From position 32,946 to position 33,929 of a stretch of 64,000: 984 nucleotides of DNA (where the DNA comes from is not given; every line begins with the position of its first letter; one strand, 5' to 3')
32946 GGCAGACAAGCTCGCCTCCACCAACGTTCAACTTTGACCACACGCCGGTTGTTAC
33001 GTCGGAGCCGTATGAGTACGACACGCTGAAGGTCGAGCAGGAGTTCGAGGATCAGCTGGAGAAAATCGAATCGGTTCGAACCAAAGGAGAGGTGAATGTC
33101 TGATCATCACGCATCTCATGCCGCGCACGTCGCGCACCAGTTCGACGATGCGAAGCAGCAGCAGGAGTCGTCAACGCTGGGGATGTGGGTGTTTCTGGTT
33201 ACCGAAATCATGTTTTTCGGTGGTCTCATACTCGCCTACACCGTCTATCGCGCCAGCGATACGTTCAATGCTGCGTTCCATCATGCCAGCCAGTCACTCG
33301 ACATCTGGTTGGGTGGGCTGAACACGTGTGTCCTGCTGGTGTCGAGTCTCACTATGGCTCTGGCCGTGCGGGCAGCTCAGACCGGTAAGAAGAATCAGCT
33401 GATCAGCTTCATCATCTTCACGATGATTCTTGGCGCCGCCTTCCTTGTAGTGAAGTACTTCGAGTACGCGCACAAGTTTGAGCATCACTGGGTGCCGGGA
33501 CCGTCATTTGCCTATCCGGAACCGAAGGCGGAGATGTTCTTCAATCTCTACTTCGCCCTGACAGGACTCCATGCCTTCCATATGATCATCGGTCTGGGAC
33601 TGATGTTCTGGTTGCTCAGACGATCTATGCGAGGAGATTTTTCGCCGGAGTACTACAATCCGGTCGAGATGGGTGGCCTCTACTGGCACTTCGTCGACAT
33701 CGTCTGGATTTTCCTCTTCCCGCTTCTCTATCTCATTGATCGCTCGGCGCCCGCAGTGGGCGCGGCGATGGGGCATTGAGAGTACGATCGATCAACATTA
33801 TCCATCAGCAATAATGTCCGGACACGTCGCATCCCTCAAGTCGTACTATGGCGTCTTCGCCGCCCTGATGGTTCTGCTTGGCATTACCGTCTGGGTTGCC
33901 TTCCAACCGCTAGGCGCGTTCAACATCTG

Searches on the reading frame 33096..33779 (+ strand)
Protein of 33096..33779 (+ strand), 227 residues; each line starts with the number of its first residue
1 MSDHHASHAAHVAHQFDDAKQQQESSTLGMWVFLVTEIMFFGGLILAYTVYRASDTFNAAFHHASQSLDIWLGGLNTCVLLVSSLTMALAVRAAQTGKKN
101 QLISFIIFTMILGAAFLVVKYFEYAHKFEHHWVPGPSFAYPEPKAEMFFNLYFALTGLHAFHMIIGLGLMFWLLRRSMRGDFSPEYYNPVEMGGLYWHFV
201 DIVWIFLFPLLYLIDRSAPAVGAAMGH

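Call 45: search_protein_families(library=pfam, proteins=[window:33096-33779:+], max_evalue=0.01)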
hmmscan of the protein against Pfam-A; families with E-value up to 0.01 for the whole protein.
window:33096-33779:+ (227 aa): 1 family
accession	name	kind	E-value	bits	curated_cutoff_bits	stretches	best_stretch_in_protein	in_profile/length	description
PF00510.24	COX3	-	3.4e-19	70.2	23.8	1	22-213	72-255/258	Cytochrome c oxidase subunit III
